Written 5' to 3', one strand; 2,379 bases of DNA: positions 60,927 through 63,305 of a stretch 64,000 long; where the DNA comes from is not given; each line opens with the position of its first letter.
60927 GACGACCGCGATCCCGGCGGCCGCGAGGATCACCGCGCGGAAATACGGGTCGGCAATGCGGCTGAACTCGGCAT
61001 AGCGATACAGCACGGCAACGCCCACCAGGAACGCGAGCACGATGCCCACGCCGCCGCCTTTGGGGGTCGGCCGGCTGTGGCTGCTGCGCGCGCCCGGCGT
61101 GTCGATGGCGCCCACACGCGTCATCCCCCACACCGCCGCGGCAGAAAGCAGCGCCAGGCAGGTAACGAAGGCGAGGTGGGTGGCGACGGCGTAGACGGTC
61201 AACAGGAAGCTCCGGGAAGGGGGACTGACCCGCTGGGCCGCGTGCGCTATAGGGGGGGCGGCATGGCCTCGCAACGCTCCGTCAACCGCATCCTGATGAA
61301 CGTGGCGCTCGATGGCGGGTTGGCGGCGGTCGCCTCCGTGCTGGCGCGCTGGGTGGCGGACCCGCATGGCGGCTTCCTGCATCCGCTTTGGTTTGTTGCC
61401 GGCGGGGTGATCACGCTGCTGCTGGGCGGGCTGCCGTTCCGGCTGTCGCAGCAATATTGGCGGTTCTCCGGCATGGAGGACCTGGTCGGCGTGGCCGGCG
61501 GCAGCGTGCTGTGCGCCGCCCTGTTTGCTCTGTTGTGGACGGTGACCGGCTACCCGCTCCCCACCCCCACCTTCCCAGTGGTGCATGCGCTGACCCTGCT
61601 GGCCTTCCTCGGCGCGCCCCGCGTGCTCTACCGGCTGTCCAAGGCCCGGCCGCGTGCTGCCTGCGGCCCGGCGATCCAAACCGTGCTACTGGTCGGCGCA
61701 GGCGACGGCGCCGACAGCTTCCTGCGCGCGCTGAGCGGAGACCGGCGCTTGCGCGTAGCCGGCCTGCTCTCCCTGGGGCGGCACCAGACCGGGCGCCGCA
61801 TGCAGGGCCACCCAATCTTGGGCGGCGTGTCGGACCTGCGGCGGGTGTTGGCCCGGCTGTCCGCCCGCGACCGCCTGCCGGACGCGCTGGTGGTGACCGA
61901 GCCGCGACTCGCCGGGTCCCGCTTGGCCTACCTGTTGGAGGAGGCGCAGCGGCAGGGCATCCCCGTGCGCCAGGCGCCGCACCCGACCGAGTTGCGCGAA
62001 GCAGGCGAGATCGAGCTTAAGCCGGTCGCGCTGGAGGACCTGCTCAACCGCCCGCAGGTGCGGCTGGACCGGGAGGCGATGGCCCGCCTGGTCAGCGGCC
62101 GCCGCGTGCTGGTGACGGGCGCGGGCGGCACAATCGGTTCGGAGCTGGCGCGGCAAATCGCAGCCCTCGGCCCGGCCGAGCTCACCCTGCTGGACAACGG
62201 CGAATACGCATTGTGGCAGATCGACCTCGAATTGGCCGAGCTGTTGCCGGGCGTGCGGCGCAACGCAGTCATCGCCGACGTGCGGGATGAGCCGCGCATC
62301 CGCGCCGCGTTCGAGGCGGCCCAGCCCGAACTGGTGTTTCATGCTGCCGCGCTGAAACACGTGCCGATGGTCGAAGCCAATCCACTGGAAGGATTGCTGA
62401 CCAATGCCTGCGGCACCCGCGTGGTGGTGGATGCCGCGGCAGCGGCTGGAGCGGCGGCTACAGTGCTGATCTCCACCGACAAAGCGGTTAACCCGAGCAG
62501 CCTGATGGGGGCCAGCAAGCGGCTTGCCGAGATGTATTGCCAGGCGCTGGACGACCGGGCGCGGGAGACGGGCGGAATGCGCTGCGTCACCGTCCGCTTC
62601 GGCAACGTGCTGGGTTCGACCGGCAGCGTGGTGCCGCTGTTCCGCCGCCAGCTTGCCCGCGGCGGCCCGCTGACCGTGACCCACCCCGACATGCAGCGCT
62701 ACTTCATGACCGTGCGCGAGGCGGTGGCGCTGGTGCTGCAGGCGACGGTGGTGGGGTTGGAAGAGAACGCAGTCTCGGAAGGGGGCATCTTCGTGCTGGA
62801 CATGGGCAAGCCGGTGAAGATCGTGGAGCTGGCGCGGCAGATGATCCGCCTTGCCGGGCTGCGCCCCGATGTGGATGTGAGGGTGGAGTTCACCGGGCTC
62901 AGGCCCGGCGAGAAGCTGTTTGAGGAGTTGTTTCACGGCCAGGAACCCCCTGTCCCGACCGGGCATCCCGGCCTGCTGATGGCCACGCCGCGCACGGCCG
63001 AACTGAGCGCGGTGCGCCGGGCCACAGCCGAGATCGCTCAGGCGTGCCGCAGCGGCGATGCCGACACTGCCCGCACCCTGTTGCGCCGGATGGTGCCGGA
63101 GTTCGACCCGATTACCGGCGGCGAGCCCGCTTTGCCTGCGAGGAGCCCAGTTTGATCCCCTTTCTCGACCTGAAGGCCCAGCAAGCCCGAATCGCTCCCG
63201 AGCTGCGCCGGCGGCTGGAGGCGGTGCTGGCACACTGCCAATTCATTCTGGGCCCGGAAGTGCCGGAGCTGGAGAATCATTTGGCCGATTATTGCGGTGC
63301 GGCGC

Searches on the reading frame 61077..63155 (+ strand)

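Call 54: search_protein_families(library=pfam, proteins=[window:61077-63155:+], max_evalue=0.001)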
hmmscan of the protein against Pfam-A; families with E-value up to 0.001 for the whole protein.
window:61077-63155:+ (692 aa): 7 families
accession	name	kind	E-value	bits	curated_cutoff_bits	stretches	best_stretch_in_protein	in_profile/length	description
PF02719.21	Polysacc_synt_2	-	6.7e-104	347.6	20.2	1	344-634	1-289/293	Polysaccharide biosynthesis protein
PF01370.27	Epimerase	-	2.8e-22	79.8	20.9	1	344-556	1-224/240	NAD dependent epimerase/dehydratase family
PF04321.23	RmlD_sub_bind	-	8.5e-14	51.7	27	1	343-595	2-233/287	RmlD substrate binding domain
PF16363.11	GDP_Man_Dehyd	-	1.2e-09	38.5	27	1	345-468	1-130/332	GDP-mannose 4,6 dehydratase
PF01073.25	3Beta_HSD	-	2e-08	34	22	1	345-474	1-123/280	3-beta hydroxysteroid dehydrogenase/isomerase family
PF00106.31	adh_short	-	5e-05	23.3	26.6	1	343-418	2-74/195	short chain dehydrogenase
PF00899.27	ThiF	-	0.00014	21.6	28.1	1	332-378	12-56/238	ThiF family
